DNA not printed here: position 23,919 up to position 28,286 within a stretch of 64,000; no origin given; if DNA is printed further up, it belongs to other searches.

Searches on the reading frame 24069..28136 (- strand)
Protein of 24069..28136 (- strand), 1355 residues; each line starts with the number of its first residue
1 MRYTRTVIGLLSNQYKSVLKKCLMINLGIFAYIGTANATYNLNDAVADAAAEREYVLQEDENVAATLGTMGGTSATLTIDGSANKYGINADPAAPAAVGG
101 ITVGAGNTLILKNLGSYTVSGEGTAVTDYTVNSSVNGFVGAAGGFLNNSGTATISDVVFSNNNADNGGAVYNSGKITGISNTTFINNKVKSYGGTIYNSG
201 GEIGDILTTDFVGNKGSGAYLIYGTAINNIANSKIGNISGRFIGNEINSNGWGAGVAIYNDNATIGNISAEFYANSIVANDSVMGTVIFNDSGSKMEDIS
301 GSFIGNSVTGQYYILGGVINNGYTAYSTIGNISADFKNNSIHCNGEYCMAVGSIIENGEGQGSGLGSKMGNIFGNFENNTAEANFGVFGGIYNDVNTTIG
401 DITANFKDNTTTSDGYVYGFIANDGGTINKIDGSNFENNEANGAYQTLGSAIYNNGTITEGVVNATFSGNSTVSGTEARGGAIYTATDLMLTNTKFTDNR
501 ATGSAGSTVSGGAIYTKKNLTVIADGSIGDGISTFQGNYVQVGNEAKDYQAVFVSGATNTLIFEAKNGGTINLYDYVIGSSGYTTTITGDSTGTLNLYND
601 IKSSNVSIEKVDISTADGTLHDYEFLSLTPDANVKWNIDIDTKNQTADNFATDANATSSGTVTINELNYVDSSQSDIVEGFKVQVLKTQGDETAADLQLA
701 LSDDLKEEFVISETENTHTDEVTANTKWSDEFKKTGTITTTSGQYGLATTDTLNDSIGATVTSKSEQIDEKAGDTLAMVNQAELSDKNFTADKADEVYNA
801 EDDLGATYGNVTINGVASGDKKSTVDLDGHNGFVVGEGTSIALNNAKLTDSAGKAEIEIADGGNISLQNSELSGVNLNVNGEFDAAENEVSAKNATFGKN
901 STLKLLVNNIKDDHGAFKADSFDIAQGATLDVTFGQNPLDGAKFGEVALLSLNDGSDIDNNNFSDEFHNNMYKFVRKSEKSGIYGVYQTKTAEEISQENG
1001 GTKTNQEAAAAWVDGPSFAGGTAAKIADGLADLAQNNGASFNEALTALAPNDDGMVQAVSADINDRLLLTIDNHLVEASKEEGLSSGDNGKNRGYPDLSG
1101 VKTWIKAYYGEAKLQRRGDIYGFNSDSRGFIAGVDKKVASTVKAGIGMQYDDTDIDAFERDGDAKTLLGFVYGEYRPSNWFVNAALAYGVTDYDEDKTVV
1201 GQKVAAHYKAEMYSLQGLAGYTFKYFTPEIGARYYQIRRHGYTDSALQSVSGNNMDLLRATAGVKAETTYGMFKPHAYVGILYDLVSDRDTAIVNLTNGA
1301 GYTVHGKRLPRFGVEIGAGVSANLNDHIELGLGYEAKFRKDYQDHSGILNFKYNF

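Call 6: search_protein_families(library=pfam, proteins=[window:24069-28136:-], max_evalue=0.01)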
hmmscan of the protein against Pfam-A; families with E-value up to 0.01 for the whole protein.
window:24069-28136:- (1355 aa): 1 family
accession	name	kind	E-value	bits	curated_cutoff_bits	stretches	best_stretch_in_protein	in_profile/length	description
PF03797.25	Autotransporter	-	1.2e-39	137.1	26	1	1104-1335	2-255/255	Autotransporter beta-domain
